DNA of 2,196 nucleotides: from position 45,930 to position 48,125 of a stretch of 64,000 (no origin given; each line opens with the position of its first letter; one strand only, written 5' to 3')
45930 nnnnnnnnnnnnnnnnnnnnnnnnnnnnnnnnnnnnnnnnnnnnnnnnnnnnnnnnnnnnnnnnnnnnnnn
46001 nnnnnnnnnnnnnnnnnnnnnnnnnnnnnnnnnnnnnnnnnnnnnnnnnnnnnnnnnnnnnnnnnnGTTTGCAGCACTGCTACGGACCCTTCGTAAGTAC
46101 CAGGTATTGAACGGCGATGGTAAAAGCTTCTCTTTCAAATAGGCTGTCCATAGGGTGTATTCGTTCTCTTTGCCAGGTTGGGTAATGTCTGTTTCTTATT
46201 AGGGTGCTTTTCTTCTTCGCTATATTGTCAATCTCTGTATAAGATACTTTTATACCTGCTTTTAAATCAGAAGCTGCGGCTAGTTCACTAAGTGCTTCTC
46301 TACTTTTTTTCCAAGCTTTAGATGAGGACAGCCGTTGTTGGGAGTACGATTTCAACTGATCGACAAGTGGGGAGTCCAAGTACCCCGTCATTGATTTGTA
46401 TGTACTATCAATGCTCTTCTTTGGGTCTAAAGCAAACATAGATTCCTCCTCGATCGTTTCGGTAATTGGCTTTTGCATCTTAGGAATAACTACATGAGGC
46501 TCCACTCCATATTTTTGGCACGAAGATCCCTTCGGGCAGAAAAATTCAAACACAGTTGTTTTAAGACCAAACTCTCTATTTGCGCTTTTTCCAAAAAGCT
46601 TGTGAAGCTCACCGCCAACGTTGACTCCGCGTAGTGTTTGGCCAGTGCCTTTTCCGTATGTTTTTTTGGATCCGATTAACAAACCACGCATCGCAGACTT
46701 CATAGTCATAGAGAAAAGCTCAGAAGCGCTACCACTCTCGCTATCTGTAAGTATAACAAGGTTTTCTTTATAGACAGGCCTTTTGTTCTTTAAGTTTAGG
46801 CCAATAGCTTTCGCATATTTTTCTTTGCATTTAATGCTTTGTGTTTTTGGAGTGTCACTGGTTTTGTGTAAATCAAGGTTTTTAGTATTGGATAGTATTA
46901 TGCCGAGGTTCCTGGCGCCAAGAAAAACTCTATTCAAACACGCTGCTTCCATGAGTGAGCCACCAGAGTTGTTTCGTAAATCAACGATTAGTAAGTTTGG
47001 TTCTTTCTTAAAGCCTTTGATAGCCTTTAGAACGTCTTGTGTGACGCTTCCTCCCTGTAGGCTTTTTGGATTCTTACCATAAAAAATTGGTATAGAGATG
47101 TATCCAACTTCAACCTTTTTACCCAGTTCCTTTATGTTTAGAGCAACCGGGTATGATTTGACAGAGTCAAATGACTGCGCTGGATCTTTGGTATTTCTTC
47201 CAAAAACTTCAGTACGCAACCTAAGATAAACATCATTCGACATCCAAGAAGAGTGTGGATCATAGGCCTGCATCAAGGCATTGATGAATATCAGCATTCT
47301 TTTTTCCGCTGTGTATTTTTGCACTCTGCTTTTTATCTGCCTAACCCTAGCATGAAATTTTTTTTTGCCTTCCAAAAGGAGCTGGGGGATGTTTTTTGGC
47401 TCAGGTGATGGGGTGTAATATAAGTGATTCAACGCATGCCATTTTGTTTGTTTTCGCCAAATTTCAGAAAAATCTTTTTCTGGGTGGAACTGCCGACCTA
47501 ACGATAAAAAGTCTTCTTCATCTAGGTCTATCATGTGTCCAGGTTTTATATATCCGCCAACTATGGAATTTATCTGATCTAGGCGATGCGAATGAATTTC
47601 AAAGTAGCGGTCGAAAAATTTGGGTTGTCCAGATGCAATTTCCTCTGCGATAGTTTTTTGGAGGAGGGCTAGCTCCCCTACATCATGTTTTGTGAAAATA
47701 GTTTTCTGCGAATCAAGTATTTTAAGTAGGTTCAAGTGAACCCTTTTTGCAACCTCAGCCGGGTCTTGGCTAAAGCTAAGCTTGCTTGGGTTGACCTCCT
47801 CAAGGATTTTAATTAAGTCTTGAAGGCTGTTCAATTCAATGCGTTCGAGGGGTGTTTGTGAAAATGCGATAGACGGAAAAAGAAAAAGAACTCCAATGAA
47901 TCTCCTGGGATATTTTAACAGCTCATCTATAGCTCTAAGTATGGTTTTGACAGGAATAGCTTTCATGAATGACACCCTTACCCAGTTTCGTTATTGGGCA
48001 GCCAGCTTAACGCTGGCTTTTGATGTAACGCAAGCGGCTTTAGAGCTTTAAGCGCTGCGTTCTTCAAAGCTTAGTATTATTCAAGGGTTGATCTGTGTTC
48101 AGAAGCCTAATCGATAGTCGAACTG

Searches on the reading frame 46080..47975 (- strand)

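Call 76: search_protein_families(library=pfam, proteins=[window:46080-47975:-], max_evalue=0.00001)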
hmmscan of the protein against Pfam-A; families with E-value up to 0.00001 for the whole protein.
window:46080-47975:- (631 aa): 2 families
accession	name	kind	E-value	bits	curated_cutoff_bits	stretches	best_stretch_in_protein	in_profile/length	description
PF03572.23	Peptidase_S41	-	7.8e-27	94.3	24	1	290-496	2-164/165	Peptidase family S41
PF17804.6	TSP_NTD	-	9.4e-21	75.3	26.4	1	74-247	18-187/188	Tail specific protease N-terminal domain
